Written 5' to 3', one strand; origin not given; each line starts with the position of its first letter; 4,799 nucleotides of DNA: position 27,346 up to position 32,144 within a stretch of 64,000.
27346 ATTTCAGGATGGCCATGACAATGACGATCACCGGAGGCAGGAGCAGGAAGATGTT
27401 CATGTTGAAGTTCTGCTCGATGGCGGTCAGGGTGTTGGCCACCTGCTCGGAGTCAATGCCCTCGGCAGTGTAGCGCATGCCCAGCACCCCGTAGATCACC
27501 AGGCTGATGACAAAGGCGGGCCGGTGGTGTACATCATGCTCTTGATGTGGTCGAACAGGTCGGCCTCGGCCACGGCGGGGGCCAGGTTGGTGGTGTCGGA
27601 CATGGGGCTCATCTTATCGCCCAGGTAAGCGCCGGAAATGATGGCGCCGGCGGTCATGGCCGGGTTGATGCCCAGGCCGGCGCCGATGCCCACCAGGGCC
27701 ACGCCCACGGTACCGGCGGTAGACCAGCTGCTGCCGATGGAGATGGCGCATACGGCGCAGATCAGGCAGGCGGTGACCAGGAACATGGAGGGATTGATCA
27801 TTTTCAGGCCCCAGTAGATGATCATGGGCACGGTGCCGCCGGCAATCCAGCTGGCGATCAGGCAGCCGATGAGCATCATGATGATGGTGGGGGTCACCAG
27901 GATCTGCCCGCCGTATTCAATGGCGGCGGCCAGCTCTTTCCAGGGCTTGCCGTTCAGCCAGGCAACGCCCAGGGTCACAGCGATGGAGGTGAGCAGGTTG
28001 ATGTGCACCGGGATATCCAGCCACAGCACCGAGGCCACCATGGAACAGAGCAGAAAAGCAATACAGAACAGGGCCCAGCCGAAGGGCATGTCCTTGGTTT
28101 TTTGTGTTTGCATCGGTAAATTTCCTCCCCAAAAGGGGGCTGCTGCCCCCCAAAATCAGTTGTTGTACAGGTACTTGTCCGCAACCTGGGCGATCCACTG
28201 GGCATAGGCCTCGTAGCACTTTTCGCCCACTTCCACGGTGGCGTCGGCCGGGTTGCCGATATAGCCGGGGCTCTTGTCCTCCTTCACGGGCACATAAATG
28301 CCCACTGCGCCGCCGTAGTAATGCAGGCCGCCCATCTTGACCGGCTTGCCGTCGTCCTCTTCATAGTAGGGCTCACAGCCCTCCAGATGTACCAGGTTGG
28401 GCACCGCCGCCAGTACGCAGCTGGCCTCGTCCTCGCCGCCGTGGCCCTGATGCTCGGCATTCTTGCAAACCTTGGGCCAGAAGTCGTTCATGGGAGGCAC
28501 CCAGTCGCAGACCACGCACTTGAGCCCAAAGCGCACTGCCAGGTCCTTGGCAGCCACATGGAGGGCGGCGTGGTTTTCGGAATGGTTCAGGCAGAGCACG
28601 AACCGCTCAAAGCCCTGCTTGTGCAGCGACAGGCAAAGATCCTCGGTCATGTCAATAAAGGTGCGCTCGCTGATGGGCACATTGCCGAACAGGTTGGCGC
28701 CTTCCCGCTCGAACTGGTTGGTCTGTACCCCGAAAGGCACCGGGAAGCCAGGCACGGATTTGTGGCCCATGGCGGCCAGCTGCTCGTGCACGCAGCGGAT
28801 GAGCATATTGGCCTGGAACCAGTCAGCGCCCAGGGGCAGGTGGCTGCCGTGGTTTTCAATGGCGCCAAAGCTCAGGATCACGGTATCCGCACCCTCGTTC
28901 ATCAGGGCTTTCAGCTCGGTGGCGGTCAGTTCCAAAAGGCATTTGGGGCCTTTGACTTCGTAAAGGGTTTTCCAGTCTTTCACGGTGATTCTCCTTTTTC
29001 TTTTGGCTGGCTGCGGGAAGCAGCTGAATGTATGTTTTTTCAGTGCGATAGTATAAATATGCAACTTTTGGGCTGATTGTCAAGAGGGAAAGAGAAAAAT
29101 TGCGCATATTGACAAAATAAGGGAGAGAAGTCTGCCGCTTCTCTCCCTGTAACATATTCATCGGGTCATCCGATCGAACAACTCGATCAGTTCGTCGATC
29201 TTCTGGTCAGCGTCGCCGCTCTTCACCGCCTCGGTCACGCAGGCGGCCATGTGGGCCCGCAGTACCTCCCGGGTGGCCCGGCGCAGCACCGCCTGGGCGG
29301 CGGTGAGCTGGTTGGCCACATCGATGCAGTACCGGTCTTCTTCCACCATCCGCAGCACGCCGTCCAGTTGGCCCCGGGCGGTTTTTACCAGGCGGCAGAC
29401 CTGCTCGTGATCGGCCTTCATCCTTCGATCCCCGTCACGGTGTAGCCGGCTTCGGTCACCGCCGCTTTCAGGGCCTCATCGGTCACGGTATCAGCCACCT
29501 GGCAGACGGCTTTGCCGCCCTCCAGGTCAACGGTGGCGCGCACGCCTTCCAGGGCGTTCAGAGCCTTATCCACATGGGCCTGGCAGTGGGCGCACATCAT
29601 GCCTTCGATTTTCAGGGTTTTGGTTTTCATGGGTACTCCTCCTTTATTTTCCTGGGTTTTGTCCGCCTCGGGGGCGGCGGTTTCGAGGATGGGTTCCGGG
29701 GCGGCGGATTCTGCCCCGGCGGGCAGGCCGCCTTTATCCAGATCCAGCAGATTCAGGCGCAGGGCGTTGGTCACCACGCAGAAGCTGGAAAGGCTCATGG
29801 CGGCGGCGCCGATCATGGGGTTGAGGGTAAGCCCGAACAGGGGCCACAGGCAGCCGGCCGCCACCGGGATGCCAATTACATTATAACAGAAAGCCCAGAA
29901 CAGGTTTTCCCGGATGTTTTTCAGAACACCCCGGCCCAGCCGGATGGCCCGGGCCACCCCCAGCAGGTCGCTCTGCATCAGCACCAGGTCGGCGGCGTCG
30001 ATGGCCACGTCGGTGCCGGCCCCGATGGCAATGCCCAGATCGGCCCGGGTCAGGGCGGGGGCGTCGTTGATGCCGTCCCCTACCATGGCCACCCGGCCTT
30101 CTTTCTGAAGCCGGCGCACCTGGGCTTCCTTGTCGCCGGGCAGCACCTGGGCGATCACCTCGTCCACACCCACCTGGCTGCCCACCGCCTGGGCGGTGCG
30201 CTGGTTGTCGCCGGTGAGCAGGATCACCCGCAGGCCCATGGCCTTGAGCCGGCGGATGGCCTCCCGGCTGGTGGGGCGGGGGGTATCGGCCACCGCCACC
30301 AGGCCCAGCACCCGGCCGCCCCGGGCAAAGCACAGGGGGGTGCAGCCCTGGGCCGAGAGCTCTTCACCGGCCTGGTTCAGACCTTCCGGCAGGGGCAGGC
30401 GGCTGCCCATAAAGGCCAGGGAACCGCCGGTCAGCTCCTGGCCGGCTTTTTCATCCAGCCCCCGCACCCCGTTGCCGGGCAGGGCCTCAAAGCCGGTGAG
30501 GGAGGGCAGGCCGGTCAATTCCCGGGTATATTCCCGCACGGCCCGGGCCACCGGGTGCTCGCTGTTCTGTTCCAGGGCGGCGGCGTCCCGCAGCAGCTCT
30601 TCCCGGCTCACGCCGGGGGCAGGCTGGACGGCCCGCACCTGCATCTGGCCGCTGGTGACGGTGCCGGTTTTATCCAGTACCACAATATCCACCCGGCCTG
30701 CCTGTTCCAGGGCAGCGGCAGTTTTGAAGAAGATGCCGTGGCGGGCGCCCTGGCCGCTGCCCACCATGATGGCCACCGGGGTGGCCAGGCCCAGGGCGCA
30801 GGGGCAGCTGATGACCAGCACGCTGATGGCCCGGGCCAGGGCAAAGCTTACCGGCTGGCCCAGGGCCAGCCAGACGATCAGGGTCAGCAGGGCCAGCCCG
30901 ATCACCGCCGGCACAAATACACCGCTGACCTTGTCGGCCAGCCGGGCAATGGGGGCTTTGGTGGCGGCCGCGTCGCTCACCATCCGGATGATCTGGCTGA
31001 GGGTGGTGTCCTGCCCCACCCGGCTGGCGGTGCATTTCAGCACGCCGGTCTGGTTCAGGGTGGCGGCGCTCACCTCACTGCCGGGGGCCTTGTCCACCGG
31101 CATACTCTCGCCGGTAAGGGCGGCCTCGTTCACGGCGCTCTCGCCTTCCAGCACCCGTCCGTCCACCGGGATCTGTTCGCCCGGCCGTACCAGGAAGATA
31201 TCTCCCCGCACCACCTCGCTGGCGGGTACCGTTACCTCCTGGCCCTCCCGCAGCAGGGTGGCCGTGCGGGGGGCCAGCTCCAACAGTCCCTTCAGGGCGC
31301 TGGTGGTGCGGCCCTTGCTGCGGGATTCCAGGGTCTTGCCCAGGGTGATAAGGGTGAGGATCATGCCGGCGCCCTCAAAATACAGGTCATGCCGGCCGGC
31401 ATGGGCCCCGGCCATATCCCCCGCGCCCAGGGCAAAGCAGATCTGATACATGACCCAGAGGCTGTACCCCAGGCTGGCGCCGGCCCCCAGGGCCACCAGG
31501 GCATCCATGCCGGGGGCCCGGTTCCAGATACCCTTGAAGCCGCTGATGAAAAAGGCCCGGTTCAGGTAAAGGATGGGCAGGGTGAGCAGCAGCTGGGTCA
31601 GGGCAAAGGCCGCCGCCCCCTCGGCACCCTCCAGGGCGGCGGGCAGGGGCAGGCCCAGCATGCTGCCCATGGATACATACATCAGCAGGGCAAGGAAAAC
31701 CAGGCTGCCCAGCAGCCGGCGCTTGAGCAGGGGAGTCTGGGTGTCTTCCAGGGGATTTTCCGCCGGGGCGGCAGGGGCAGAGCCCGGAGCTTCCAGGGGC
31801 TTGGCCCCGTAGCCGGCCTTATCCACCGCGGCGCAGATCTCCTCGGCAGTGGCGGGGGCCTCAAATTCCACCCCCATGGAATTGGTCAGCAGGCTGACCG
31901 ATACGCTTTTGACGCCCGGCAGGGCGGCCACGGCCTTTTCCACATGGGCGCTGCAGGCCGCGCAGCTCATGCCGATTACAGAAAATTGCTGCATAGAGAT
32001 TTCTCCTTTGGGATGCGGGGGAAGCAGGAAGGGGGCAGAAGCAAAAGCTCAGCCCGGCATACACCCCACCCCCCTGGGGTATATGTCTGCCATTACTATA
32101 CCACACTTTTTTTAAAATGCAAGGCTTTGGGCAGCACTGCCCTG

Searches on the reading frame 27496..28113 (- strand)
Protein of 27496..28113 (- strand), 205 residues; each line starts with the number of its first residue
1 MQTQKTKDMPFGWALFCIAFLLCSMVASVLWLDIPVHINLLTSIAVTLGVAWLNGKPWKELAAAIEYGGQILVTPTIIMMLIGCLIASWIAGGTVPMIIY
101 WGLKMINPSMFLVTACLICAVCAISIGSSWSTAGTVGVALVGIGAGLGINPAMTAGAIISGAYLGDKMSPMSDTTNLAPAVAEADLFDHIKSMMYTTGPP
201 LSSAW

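Call 11: search_protein_families(library=pfam, proteins=[window:27496-28113:-], max_evalue=0.001)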
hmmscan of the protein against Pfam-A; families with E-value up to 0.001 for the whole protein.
window:27496-28113:- (205 aa): 1 family
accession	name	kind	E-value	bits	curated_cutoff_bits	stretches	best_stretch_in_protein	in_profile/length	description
PF03553.21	Na_H_antiporter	-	1e-12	48.4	23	1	40-195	131-284/303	Na+/H+ antiporter family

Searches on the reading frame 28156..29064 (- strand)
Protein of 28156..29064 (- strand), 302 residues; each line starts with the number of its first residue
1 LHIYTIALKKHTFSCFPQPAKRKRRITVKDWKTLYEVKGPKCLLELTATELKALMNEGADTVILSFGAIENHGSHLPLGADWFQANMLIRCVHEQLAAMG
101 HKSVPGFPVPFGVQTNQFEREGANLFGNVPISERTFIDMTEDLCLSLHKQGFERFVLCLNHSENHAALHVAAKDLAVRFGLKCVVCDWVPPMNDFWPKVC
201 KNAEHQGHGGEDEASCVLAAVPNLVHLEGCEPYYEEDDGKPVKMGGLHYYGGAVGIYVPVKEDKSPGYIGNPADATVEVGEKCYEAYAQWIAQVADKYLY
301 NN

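Call 11: search_protein_families(library=pfam, proteins=[window:28156-29064:-], max_evalue=0.001)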
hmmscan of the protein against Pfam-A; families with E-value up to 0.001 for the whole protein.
window:28156-29064:- (302 aa): 1 family
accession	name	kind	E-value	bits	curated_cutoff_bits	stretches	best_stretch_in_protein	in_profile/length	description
PF02633.19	Creatininase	-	4.2e-40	138.1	31.3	1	45-294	2-237/238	Creatinine amidohydrolase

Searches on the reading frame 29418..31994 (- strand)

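Call 11: search_protein_families(library=pfam, proteins=[window:29418-31994:-], max_evalue=0.001)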
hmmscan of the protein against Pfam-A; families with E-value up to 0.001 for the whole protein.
window:29418-31994:- (858 aa): 5 families
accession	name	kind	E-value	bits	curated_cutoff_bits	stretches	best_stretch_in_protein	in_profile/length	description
PF00122.25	E1-E2_ATPase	-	2.2e-60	203.7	28.1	1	239-419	1-181/181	E1-E2 ATPase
PF00702.32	Hydrolase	-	1.5e-32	114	26.4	1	435-652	1-191/191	haloacid dehalogenase-like hydrolase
PF00403.32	HMA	-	2.4e-27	95.5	24.8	2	4-62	2-61/62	Heavy-metal-associated domain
PF08282.18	Hydrolase_3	-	6.4e-08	33.1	20.9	1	634-684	205-255/255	haloacid dehalogenase-like hydrolase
PF12710.13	HAD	-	1.3e-05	26.2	27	1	567-648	81-188/189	haloacid dehalogenase-like hydrolase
